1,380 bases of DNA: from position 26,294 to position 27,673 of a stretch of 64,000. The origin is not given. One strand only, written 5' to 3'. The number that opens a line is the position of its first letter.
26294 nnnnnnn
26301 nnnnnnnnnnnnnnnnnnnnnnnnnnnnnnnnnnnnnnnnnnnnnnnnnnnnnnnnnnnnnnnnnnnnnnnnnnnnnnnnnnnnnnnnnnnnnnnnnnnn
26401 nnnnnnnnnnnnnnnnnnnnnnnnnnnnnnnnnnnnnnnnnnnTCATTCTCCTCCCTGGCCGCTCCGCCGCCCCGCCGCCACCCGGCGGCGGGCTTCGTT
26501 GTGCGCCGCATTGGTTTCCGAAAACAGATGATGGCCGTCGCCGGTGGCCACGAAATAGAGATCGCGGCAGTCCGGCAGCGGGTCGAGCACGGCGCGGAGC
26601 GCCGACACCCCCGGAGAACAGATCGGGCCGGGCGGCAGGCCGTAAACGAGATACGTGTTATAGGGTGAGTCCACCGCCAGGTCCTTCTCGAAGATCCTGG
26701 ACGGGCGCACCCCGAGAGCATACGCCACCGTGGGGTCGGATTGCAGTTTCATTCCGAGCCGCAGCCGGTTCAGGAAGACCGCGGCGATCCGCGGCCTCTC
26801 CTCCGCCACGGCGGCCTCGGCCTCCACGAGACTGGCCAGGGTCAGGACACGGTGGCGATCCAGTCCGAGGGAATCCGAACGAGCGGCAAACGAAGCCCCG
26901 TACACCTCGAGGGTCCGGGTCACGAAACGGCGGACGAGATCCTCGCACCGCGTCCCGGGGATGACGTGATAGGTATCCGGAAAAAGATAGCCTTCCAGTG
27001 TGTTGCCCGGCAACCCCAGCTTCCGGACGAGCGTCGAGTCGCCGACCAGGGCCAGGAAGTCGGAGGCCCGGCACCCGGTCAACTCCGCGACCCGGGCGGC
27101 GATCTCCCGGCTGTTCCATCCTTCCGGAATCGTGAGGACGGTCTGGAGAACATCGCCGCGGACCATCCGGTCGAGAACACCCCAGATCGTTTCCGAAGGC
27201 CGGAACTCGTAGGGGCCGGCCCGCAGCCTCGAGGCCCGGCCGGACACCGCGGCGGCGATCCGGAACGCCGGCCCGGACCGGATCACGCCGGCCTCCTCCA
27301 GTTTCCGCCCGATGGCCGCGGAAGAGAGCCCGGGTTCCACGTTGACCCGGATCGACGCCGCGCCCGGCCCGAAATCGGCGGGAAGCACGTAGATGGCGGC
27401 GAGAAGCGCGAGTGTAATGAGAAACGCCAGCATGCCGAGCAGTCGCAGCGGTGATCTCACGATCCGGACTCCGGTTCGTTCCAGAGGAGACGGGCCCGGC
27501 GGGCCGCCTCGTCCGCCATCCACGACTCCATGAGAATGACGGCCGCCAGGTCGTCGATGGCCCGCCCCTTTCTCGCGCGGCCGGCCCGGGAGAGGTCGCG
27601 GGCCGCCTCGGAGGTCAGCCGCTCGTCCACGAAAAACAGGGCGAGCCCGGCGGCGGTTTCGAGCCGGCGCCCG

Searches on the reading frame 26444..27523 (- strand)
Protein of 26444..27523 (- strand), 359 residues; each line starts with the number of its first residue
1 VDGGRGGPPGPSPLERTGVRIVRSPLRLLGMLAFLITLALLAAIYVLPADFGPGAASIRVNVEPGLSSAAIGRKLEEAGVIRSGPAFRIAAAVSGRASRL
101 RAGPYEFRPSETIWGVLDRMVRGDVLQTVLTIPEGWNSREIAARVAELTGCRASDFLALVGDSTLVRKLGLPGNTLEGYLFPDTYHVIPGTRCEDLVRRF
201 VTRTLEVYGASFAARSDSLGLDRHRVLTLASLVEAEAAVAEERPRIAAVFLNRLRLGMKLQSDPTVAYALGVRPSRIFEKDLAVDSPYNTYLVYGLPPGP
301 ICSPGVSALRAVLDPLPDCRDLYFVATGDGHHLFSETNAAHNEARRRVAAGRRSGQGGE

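Call 50: search_protein_families(library=pfam, proteins=[window:26444-27523:-], max_evalue=0.01)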
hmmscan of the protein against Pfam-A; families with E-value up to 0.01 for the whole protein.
window:26444-27523:- (359 aa): 1 family
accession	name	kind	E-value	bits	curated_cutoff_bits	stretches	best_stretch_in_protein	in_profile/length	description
PF02618.21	YceG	-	4.7e-83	279.3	32.4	1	60-346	1-274/275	YceG-like family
